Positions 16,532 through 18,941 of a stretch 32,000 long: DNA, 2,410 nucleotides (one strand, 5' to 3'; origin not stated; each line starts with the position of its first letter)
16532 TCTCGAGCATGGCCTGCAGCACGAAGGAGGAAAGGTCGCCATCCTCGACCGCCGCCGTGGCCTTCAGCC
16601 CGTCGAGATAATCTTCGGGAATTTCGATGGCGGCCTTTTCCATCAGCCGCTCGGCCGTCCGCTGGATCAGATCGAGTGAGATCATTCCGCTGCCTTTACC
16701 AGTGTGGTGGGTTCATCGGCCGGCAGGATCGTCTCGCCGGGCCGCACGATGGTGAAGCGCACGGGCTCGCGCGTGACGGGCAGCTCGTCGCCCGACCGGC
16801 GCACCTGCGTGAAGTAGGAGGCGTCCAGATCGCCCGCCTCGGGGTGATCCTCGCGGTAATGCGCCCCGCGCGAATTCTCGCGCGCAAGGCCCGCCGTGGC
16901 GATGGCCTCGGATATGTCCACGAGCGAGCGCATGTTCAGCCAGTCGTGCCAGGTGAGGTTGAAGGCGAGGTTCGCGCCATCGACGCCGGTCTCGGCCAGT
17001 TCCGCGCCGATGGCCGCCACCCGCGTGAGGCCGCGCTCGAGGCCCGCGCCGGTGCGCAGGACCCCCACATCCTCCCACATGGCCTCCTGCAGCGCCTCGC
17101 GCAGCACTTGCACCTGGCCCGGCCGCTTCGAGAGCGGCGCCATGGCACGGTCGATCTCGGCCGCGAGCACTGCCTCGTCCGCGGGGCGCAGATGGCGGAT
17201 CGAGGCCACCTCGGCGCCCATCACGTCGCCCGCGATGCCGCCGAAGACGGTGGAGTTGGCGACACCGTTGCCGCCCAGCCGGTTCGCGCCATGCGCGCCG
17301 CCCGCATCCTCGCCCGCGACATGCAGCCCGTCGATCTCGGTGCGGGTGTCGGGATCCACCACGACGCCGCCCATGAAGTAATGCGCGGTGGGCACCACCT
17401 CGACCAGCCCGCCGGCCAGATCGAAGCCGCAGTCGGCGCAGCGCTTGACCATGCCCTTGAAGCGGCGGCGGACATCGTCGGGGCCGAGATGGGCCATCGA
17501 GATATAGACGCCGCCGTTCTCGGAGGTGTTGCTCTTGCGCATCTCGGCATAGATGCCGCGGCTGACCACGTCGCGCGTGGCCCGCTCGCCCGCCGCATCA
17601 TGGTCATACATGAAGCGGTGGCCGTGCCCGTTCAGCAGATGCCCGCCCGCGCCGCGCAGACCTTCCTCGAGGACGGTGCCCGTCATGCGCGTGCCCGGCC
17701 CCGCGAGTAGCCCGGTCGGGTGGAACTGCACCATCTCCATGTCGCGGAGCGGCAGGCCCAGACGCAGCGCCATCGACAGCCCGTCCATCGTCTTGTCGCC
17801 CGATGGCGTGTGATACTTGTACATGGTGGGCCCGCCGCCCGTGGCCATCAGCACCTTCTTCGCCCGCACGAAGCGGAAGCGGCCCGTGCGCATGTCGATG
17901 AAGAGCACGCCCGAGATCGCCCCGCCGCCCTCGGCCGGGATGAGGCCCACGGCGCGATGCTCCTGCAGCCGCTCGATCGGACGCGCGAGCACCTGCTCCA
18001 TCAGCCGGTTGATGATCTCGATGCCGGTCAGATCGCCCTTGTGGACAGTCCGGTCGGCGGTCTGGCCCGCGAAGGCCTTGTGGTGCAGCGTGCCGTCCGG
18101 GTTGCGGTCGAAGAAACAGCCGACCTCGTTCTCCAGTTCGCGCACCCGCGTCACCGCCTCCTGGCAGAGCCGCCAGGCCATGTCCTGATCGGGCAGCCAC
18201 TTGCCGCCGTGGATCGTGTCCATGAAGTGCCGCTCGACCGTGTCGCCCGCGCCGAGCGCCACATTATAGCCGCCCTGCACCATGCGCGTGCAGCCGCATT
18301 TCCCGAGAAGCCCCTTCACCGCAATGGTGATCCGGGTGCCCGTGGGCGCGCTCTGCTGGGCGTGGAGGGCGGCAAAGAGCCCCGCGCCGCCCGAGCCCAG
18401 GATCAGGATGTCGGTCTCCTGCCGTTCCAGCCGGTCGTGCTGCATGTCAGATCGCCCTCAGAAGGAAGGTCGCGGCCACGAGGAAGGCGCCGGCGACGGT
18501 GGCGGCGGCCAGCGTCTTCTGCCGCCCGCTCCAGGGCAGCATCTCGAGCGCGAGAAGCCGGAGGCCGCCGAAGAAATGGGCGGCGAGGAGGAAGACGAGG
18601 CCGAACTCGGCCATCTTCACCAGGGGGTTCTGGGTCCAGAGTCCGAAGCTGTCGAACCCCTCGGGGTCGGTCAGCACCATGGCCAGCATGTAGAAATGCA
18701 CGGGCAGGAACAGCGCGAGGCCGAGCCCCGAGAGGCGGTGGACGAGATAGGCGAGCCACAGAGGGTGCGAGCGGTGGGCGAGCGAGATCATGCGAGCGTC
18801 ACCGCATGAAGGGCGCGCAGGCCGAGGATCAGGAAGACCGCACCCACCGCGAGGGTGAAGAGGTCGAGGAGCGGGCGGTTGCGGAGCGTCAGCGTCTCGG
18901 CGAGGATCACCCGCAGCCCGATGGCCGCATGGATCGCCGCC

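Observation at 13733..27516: Thirteen co-directional, tightly coupled genes plus a divergent LysR-TSUP pair form a candidate uncharacterised catabolic island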

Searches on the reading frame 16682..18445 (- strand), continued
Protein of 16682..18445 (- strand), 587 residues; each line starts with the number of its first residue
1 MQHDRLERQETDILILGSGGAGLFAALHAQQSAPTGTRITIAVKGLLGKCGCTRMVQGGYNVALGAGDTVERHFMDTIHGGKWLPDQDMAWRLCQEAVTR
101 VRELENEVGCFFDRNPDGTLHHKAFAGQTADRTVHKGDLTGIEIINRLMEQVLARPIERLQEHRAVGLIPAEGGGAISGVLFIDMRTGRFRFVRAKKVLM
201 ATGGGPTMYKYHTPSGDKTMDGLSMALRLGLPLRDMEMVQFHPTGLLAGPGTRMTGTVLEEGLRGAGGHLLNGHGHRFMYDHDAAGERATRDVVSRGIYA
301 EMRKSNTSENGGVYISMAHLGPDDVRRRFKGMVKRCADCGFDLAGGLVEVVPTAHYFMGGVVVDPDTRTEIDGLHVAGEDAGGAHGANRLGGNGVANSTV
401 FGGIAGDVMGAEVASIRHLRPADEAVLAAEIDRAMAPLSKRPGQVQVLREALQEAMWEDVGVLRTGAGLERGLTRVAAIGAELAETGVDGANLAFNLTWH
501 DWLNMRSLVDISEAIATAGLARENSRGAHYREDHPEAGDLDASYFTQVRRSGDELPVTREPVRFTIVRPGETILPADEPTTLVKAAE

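Call 62: search_protein_families(library=ncbifam, proteins=[L068:2268-3809:+, L040:15985-17130:-, L070:2607-3974:-, L011:1326-2510:+, L007:4825-5658:-, L077:14138-15424:-, L025:13492-14547:+, L059:1394-2365:+], max_evalue=1e-20)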
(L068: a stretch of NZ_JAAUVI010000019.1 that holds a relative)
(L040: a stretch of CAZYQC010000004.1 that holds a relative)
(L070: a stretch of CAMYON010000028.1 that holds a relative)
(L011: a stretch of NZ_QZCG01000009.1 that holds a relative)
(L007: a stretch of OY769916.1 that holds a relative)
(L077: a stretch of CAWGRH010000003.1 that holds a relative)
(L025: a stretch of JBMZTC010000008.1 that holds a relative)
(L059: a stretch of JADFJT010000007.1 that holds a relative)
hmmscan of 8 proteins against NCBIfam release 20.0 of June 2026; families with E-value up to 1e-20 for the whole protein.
L068:2268-3809:+ (513 aa): 37 families (the best 25 are shown)
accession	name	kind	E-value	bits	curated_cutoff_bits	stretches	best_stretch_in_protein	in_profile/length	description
TIGR01722.1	MMSDH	subfamily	1.1e-209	697.1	448.5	1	20-497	2-477/477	CoA-acylating methylmalonate-semialdehyde dehydrogenase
NF052305.1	DioxValDhHalo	equivalog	3.6e-107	359.2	750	1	15-495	1-481/483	2,5-dioxovalerate dehydrogenase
NF009725.0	PRK13252.1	equivalog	7.3e-101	338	593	1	19-494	7-478/488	betaine-aldehyde dehydrogenase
NF042993.1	AlphKGSA_gudD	equivalog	7.7e-101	338.2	770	1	20-494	5-479/481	alpha-ketoglutaric semialdehyde dehydrogenase GucD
TIGR01804.1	BADH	equivalog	1.2e-97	327.3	668.6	1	22-476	1-454/467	betaine-aldehyde dehydrogenase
TIGR02299.1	HpaE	equivalog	2.4e-94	316.6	638.35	1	19-494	1-475/488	5-carboxymethyl-2-hydroxymuconate semialdehyde dehydrogenase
NF010000.0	PRK13473.1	subfamily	5.7e-89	298.9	615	1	22-493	6-470/475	aminobutyraldehyde dehydrogenase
TIGR01780.1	SSADH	subfamily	4.2e-83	279.7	646.35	1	38-489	1-446/448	succinate-semialdehyde dehydrogenase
NF045735.1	PaDhStyDPseudo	equivalog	5.5e-83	279.2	850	1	22-494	6-480/483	phenylacetaldehyde dehydrogenase StyD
NF006916.0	PRK09407.1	equivalog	9.4e-83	278.6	521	1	31-496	31-493/526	succinic semialdehyde dehydrogenase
NF002852.0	PRK03137.1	subfamily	4.6e-82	276.4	648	1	38-496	54-513/514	L-glutamate gamma-semialdehyde dehydrogenase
TIGR01237.1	D1pyr5carbox2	equivalog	8.9e-79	265.6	659.65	1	39-497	51-511/511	L-glutamate gamma-semialdehyde dehydrogenase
TIGR03216.1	OH_muco_semi_DH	equivalog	2.7e-75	253.8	693.25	1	21-495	3-479/481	2-hydroxymuconic semialdehyde dehydrogenase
NF007352.0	PRK09847.1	equivalog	3e-73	247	850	1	20-493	21-489/495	aldehyde dehydrogenase PuuC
NF045736.1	PaDhStyDRhodo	equivalog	1.8e-72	244.4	800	1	21-494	5-476/479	phenylacetaldehyde dehydrogenase StyD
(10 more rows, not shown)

L040:15985-17130:- (381 aa): 12 families
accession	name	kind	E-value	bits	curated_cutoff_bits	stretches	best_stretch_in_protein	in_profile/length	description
NF058672.1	4HyButDHCUPNE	equivalog_domain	1.3e-105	353.7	500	1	7-377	4-374/378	4-hydroxybutyrate dehydrogenase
TIGR02638.1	lactal_redase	equivalog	1.7e-78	264.1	523.15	1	15-375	12-377/379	lactaldehyde reductase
NF053866.1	CholDhdGbsBBac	equivalog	1.1e-73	248.1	550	1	6-374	11-384/392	choline dehydrogenase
NF041833.1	Fe_ADH_ErcA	equivalog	5.5e-73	246.3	550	1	15-376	13-377/382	alcohol dehydrogenase-like regulatory protein ErcA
NF007911.0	PRK10624.1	equivalog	3e-65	220.7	537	1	15-376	13-377/382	lactaldehyde reductase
NF010378.0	PRK13805.1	equivalog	1.7e-59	201.5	951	1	9-305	461-764/872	bifunctional acetaldehyde-CoA/alcohol dehydrogenase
NF007363.0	PRK09860.1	equivalog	3.7e-55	187.6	581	1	15-373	14-375/383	L-threonine dehydrogenase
NF011998.0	PRK15454.1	equivalog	2.3e-51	174.8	556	1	13-358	30-372/395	ethanolamine utilization ethanol dehydrogenase EutG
NF050025.1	SulfAcetaldRedSarD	equivalog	5.6e-51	173.6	700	1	13-351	11-354/385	sulfoacetaldehyde reductase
TIGR03405.1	Phn_Fe-ADH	equivalog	6.9e-45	153.4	423.7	1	9-357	1-345/355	iron-containing alcohol dehydrogenase PsrA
TIGR04266.1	NDMA_methanol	equivalog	5.6e-41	140.7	625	1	26-316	32-322/420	NDMA-dependent methanol dehydrogenase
NF011717.0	PRK15138.1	equivalog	6.9e-26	91.2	645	1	10-353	9-358/387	alcohol dehydrogenase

L070:2607-3974:- (455 aa): 4 families
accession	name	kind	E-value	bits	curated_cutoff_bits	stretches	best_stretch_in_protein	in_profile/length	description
TIGR00653.1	GlnA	equivalog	4.3e-67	226.8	429.15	1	79-451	60-460/462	type I glutamate--ammonia ligase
TIGR03105.1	gln_synth_III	equivalog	4e-66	223.3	469.6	1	69-450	46-432/435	type III glutamate--ammonia ligase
NF045547.1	GGputSyn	equivalog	2.5e-52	178.1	650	1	78-445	69-436/438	gamma-glutamylputrescine synthetase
NF007006.0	PRK09469.1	equivalog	5.4e-32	111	845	1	194-437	201-452/469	glutamate--ammonia ligase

L011:1326-2510:+ (394 aa): 6 families
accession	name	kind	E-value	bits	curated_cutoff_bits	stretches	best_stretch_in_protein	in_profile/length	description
NF003809.0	PRK05398.1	subfamily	8.2e-79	265.1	442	1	11-217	3-207/416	formyl-CoA transferase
TIGR03253.1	oxalate_frc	equivalog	8.2e-75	252.1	504.2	1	12-237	3-229/416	formyl-CoA transferase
NF052585.1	SucGlutTfsCaiB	equivalog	2e-74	250.6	750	1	7-383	2-388/394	succinate--glutarate CoA-transferase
NF041294.1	Scnl_mescCoAtase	equivalog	3.7e-71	240.3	700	1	13-380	4-380/381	succinyl-CoA:mesaconate CoA-transferase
NF008511.0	PRK11430.1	equivalog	1e-63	215.8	522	1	7-383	4-379/381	CoA:oxalate CoA-transferase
NF002914.1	PRK03525.1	equivalog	3.8e-29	101.8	413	1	12-386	9-384/400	L-carnitine CoA-transferase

L007:4825-5658:- (277 aa): 1 family
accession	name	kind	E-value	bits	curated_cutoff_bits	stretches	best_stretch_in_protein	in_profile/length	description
NF008033.1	PRK10765.1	equivalog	9.6e-31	107.1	223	1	27-275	3-238/240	oxygen-insensitive NADPH nitroreductase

L077:14138-15424:- (428 aa): 3 families
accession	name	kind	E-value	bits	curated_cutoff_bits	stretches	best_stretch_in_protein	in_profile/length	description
TIGR04555.1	sulfite_DH_soxC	equivalog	2.7e-119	398.8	420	1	8-425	1-407/408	sulfite dehydrogenase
NF052245.1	SorA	equivalog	5.1e-40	137.4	600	1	56-393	31-378/396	SorA family sulfite dehydrogenase catalytic subunit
NF052247.1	SorT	equivalog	1.3e-34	119.7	570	1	107-390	64-364/387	SorT family sulfite dehydrogenase catalytic subunit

L025:13492-14547:+ (351 aa): 5 families
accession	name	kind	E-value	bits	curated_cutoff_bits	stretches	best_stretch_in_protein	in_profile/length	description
NF007504.0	PRK10098.1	equivalog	3.9e-54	183.7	336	1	19-345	8-344/360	malate/lactate/ureidoglycolate dehydrogenase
NF040650.1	sulfolac_dhydr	equivalog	5.5e-44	150.7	500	1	18-324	3-311/339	L-sulfolactate dehydrogenase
NF011599.0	PRK15025.1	equivalog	1.9e-38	132.5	356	1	18-323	3-315/349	ureidoglycolate dehydrogenase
TIGR03175.1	AllD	equivalog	2.1e-35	122.5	496.2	1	18-324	3-316/349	ureidoglycolate dehydrogenase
NF009750.0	PRK13260.1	equivalog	8.3e-27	94.2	316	1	25-341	10-332/332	3-dehydro-L-gulonate 2-dehydrogenase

L059:1394-2365:+ (323 aa): 20 families
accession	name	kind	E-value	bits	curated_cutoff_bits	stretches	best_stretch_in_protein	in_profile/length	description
NF009714.1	PRK13243.1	equivalog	5.2e-88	295.5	455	1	3-319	2-319/332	glyoxylate reductase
TIGR01327.1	PGDH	equivalog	1.5e-72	245.1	454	1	20-318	15-306/525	phosphoglycerate dehydrogenase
NF011938.0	PRK15409.1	equivalog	2.6e-66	223.9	492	1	3-316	2-312/324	glyoxylate/hydroxypyruvate reductase GhrB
NF008759.0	PRK11790.1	equivalog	4.2e-55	187.1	404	1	15-313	23-317/410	phosphoglycerate dehydrogenase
NF005069.0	PRK06487.1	equivalog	7e-52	176.5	448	1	22-318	25-316/320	2-hydroxyacid dehydrogenase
NF041369.1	Dhydh_Halo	equivalog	2.1e-43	148.7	400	1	22-321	16-303/305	D-2-hydroxyacid dehydrogenase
NF000492.1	vanH_gen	exception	1.3e-38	132.9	540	1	70-274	67-258/312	D-lactate dehydrogenase VanH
NF005387.0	PRK06932.1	equivalog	1.6e-37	129.2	492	1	38-314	36-311/314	2-hydroxyacid dehydrogenase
NF006263.0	PRK08410.1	equivalog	1.4e-36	126.5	389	1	57-315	52-309/311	D-2-hydroxyacid dehydrogenase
NF009127.0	PRK12480.1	equivalog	3.1e-36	125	579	1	6-272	6-265/330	D-lactate dehydrogenase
NF006374.0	PRK08605.1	subfamily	6.5e-36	124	356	1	73-274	73-269/332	D-lactate dehydrogenase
NF005750.0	PRK07574.1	equivalog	2.5e-35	122.3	329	1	38-321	82-365/386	NAD-dependent formate dehydrogenase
NF001309.0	PRK00257.1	equivalog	5.7e-35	121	434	1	141-314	109-279/379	4-phosphoerythronate dehydrogenase PdxB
NF000151.1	vanH-Ac1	exception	2.6e-34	119.1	750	1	73-274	106-294/351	D-lactate dehydrogenase VanH-Ac1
NF000112.1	vanH-Amyco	exception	3.1e-33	115.5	625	1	72-274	98-287/348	VanH-AOV family D-lactate dehydrogenase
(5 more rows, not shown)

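Call 64: find_homologous_proteins(query=L011:10001-11740:+, max_evalue=1e-100)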
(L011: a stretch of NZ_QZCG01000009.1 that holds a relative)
Query L011:10001-11740:+ (580 aa): 8000 proteins with E <= 1e-100 among 8000 candidates; the best 120 are listed.
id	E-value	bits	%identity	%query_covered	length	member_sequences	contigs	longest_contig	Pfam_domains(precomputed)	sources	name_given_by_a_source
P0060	0.0e+0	1323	100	100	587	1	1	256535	PF01266.31,PF00890.31,PF02910.26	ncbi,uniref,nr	ncbi:L-aspartate oxidase [Paracoccus onubensis]|uniref:FAD-binding protein n=1 Tax=Paracoccus onuben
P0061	0.0e+0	1303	98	100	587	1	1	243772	PF00890.31,PF02910.26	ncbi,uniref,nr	ncbi:FAD-binding protein [Paracoccus onubensis]|uniref:L-aspartate oxidase n=1 Tax=Paracoccus onuben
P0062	0.0e+0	1229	92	100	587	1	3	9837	PF00890.31,PF02910.26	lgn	-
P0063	0.0e+0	1228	92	100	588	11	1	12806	PF00890.31,PF02910.26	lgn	-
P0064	0.0e+0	1222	92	100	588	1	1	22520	PF00890.31,PF02910.26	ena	-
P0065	0.0e+0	1222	92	100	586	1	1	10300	PF00890.31,PF02910.26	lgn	-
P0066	0.0e+0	1220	92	100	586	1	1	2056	PF00890.31,PF02910.26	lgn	-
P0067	0.0e+0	1219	92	100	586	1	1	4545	PF00890.31,PF02910.26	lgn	-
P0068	0.0e+0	1219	91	100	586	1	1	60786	PF00890.31,PF02910.26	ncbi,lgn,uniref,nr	ncbi:L-aspartate oxidase [Paracoccus chinensis]|uniref:Fumarate reductase flavoprotein subunit n=1 T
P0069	0.0e+0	1218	92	100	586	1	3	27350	PF01266.31,PF00890.31,PF02910.26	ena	-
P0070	0.0e+0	1218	92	100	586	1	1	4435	PF00890.31,PF02910.26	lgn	-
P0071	0.0e+0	1217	91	100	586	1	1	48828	PF00890.31,PF02910.26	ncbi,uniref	ncbi:L-aspartate oxidase [Paracoccus niistensis]|uniref:L-aspartate oxidase n=1 Tax=Paracoccus niist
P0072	0.0e+0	1216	91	100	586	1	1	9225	PF00890.31,PF02910.26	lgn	-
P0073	0.0e+0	1215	92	100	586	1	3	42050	PF00890.31,PF02910.26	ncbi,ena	-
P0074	0.0e+0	1213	91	100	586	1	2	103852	PF00890.31,PF02910.26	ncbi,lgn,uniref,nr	ncbi:L-aspartate oxidase [Paracoccus sp. SY]|uniref:L-aspartate oxidase n=1 Tax=Paracoccus sp. SY Ta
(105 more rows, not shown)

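Call 70: search_protein_families(library=pfam, proteins=[L025:5710-7092:-, L010:45-1301:+, L046:19325-20953:+, L026:4238-5536:+, L020:14081-15772:-, L048:18469-19710:-, L018:4380-5717:+, L060:4021-4809:+, L081:14376-15143:+, L062:5425-7869:+], max_evalue=0.00001)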
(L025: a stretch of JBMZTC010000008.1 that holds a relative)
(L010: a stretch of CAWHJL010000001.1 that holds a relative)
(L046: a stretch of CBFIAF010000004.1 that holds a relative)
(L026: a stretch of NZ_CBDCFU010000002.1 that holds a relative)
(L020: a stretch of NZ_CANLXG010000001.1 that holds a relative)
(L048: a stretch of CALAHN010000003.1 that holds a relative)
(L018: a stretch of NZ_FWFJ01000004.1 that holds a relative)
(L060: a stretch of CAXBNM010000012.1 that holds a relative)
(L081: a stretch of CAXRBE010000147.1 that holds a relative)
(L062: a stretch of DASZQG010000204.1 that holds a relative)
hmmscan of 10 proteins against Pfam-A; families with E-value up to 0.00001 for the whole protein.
L025:5710-7092:- (460 aa): 1 family
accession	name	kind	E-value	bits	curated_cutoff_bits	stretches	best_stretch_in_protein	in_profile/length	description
PF07690.21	MFS_1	-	2.8e-25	89.4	33.4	2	86-295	12-229/347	Major Facilitator Superfamily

L010:45-1301:+ (418 aa): 2 families
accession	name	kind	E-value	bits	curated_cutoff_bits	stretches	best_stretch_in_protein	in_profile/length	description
PF00108.29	Thiolase_N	-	1e-102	343.4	26.4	1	31-287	1-259/260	Thiolase, N-terminal domain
PF02803.24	Thiolase_C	-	5.1e-52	175.1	27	1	296-417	2-123/123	Thiolase, C-terminal domain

L046:19325-20953:+ (542 aa): 2 families
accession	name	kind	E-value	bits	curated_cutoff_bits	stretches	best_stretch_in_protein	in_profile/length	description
PF00732.25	GMC_oxred_N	-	1.1e-46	159.8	23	1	10-304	1-217/218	GMC oxidoreductase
PF05199.19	GMC_oxred_C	-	3.6e-32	112.3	24.6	1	396-529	1-139/139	GMC oxidoreductase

L026:4238-5536:+ (432 aa): 3 families
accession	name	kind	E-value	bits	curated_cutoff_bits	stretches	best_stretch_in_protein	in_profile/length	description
PF00270.35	DEAD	-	5.2e-49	166.6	26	1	38-208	1-166/167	DEAD/DEAH box helicase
PF00271.37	Helicase_C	-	3.4e-34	117.8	23.5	1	244-352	2-110/110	Helicase conserved C-terminal domain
PF04851.21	ResIII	-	4.3e-06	27.2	22.5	1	58-202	30-162/164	Type III restriction enzyme, res subunit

L020:14081-15772:- (563 aa): 2 families
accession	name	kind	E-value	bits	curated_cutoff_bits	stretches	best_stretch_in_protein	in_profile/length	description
PF13378.12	MR_MLE_C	-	7e-47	160.4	29.4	1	345-546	10-214/219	Enolase C-terminal domain-like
PF02746.21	MR_MLE_N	-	2e-12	47.8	22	1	193-316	2-114/117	Mandelate racemase / muconate lactonizing enzyme, N-terminal domain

L048:18469-19710:- (413 aa): 1 family
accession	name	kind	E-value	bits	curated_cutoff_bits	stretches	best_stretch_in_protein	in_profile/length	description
PF04412.18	AcnX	-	1.3e-112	376.9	31.5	1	1-404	1-399/400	Aconitase X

L018:4380-5717:+ (445 aa): 4 families
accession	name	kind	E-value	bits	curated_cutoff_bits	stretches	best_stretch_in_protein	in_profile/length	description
PF01645.23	Glu_synthase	-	2e-87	294.2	20.4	1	80-335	56-312/369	Conserved region in glutamate synthase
PF01070.24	FMN_dh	-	8.6e-13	48.5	24.9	1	226-335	216-310/350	FMN-dependent dehydrogenase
PF00478.31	IMPDH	-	6.2e-09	35.7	25.6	1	247-328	162-237/345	IMP dehydrogenase / GMP reductase domain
PF03060.21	NMO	-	2.4e-08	34.2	28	1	242-333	147-228/331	Nitronate monooxygenase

L060:4021-4809:+ (262 aa): 1 family
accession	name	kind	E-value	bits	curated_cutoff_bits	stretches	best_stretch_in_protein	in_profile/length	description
PF01925.25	TauE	-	9.7e-24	84.8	32.6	1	23-247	3-235/237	Sulfite exporter TauE/SafE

L081:14376-15143:+ (255 aa): 1 family
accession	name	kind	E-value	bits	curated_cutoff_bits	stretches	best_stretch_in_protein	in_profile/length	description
PF01925.25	TauE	-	7.2e-28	98.3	32.6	1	19-247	2-237/237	Sulfite exporter TauE/SafE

L062:5425-7869:+ (814 aa): 1 family
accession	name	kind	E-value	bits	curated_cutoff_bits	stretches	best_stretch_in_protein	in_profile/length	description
PF09586.16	YfhO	-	5.6e-10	38.7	28.5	1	708-799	733-825/835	Bacterial membrane protein YfhO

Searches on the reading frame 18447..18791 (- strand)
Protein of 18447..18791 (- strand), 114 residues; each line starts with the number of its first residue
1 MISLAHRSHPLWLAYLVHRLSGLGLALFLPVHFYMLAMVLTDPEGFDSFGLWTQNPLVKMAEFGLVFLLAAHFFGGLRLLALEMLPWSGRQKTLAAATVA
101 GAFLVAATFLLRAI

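Call 5: search_protein_families(library=ncbifam, proteins=[window:18447-18791:-], max_evalue=0.01)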
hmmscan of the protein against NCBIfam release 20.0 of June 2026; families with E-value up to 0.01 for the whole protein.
window:18447-18791:- (114 aa): 2 families
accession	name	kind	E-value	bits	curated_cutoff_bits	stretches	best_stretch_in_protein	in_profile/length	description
TIGR02970.1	succ_dehyd_cytB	equivalog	3.8e-15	56.2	52.3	1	12-109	18-116/120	succinate dehydrogenase, cytochrome b556 subunit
NF007021.0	PRK09487.1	equivalog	3.3e-06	27.2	180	1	13-87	25-99/129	succinate dehydrogenase cytochrome b556 subunit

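Call 8: search_protein_families(library=pfam, proteins=[window:18447-18791:-], max_evalue=0.01)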
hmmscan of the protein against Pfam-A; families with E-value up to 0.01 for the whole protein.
window:18447-18791:- (114 aa): 2 families
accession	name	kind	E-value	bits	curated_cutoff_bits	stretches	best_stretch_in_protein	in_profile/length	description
PF01127.27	Sdh_cyt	-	3.3e-12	47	25.8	1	8-107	16-121/122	Succinate dehydrogenase/Fumarate reductase transmembrane subunit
PF02300.22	Fumarate_red_C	-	0.0056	17.2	24.2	1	8-102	17-111/127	Fumarate reductase subunit C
